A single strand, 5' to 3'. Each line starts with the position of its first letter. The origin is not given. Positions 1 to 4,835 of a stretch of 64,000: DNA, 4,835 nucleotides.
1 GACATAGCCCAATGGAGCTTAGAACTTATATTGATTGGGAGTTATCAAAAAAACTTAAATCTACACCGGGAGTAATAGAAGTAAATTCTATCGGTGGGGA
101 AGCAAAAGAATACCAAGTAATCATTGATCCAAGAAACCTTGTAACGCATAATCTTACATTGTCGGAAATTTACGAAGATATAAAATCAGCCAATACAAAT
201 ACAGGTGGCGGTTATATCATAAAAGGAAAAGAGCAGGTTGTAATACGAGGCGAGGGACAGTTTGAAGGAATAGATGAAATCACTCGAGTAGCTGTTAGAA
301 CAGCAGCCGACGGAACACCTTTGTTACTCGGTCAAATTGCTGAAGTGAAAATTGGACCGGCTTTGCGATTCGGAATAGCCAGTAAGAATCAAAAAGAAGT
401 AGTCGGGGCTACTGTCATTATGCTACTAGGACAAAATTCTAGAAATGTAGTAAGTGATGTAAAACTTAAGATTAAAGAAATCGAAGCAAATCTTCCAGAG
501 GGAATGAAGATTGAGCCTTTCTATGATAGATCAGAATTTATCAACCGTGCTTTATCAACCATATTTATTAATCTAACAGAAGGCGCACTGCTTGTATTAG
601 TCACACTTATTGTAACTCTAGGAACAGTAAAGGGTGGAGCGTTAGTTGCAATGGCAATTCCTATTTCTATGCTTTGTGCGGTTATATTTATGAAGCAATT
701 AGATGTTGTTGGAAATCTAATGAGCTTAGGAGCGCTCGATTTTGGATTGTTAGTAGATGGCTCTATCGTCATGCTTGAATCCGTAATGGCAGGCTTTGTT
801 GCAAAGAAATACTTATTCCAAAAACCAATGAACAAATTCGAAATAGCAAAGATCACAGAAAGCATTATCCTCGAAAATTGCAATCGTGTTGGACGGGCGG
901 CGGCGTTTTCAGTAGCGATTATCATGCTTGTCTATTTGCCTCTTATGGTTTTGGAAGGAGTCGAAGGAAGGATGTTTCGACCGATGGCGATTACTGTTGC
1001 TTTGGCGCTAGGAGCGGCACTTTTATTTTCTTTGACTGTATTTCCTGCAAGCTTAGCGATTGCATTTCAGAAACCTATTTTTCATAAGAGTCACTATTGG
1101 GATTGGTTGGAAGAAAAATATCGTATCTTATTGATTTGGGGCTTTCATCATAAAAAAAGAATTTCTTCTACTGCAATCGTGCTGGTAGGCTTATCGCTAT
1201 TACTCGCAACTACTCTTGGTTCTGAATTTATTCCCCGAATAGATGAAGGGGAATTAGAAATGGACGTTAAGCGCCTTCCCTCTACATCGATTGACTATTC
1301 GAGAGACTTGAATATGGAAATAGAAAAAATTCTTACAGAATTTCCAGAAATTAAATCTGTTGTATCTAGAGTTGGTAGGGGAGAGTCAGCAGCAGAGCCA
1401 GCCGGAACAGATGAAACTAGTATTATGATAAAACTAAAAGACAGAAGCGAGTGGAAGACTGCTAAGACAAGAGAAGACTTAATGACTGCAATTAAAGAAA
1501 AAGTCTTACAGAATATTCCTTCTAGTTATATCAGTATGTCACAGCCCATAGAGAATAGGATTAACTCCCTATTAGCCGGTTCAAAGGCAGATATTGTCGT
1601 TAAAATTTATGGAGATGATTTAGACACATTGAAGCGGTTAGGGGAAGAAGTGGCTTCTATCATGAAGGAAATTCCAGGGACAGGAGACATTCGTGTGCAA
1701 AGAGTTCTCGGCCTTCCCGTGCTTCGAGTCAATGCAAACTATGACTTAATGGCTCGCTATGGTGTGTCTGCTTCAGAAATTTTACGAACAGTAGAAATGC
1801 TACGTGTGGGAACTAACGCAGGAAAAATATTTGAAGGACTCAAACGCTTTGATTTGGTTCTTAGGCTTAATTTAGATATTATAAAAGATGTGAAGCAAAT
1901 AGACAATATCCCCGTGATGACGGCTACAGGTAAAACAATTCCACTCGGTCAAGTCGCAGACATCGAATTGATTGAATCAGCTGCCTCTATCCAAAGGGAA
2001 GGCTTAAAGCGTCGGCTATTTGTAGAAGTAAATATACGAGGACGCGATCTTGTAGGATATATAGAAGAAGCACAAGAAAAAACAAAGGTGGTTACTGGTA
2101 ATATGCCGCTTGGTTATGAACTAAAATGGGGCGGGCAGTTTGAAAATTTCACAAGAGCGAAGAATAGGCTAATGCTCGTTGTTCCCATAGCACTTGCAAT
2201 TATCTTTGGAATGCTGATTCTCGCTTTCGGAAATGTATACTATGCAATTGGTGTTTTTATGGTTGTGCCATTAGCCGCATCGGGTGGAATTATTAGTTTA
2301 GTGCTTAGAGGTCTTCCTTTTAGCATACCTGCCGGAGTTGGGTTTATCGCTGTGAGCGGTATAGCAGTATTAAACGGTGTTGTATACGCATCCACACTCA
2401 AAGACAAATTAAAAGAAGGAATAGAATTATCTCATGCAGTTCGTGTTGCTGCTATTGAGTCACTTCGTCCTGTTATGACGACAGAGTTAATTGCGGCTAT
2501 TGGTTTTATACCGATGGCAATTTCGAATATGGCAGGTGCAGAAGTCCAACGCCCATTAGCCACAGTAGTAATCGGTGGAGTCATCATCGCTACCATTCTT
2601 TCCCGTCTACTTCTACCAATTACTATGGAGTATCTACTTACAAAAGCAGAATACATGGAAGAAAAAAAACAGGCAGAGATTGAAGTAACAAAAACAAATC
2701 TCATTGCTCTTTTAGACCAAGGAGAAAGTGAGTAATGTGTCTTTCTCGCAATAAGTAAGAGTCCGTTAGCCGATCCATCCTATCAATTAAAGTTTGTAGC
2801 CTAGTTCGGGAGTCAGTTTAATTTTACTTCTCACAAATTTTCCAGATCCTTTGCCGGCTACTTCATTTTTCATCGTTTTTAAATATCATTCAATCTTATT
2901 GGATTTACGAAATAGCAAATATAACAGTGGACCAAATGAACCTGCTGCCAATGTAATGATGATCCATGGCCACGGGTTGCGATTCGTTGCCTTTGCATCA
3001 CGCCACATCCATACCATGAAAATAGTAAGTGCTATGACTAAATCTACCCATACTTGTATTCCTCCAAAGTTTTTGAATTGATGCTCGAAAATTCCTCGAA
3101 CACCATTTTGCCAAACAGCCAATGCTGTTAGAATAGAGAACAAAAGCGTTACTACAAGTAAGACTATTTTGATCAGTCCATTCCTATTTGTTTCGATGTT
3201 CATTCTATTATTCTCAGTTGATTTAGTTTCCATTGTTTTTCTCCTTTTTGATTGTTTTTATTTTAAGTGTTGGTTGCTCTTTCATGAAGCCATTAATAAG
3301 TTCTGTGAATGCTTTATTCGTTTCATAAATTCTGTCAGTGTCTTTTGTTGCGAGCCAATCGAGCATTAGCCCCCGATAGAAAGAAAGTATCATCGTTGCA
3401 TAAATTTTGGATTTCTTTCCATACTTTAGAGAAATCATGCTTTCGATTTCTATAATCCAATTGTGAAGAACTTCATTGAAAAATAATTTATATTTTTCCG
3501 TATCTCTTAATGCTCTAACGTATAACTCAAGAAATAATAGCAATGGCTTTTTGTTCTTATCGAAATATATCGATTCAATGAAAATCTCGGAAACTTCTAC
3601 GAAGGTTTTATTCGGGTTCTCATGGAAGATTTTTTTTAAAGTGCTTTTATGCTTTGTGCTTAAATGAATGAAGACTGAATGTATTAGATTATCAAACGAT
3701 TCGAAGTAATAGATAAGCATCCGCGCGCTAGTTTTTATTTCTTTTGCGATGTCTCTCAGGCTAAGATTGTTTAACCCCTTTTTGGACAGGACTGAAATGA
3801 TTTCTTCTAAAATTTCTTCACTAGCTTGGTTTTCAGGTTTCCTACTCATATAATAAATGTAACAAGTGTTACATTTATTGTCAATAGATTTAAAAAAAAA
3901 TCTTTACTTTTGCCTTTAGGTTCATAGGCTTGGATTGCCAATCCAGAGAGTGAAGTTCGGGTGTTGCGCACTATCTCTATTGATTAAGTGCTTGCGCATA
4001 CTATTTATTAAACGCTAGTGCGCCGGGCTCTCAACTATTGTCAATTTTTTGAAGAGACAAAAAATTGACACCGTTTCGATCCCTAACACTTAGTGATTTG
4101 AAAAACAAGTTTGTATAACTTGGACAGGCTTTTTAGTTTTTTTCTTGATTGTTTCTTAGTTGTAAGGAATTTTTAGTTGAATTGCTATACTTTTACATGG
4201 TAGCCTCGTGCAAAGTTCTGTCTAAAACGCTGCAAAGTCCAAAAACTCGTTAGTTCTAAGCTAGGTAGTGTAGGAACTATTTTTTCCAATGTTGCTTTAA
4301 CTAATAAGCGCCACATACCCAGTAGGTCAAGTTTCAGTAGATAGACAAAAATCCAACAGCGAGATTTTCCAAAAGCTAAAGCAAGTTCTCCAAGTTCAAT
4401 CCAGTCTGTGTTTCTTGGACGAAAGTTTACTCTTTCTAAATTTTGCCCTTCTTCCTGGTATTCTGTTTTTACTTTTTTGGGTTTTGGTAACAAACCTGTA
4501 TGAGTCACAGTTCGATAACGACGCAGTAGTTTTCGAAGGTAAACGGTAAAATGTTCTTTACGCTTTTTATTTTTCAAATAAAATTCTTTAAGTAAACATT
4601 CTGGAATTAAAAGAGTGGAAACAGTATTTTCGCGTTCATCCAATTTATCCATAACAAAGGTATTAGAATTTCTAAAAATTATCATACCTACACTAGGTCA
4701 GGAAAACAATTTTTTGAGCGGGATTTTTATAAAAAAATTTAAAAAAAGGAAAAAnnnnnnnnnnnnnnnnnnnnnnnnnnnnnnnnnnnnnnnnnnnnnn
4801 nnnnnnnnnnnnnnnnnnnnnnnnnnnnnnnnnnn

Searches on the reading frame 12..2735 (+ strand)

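Call 46: search_protein_families(library=pfam, proteins=[window:12-2735:+])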
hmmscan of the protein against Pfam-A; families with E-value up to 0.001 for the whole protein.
window:12-2735:+ (907 aa): 1 family
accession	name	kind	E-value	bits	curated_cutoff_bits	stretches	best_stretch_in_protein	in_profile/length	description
PF00873.25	ACR_tran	-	1.7e-206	688.6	28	1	1-870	151-1015/1021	AcrB/AcrD/AcrF family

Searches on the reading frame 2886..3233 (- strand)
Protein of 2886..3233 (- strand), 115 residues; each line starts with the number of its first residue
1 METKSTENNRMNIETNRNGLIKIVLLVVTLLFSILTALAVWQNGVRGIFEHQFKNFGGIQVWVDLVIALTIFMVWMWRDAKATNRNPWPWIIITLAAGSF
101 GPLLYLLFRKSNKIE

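Call 7: search_protein_families(library=pfam, proteins=[window:2886-3233:-])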
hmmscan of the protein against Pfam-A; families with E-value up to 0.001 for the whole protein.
window:2886-3233:- (115 aa): 1 family
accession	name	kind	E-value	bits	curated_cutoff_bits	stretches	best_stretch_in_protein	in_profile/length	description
PF11196.13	DUF2834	-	3.2e-06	27.8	22.9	1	36-110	19-95/96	Protein of unknown function DUF2834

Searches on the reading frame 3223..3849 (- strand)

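Call 7: search_protein_families(library=pfam, proteins=[window:3223-3849:-])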
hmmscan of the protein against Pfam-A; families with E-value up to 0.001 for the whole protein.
window:3223-3849:- (208 aa): 1 family
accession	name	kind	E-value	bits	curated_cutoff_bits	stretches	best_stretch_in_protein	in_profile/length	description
PF00440.29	TetR_N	-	2.6e-07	30.8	24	1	13-57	1-45/47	Bacterial regulatory proteins, tetR family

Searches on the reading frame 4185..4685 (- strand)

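Call 7: search_protein_families(library=pfam, proteins=[window:4185-4685:-])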
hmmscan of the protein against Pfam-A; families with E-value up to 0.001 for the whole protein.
window:4185-4685:- (166 aa): 1 family
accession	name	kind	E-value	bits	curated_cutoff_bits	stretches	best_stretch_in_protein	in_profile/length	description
PF07600.16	DUF1564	-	1.4e-24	87.1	25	1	3-153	4-149/167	Protein of unknown function (DUF1564)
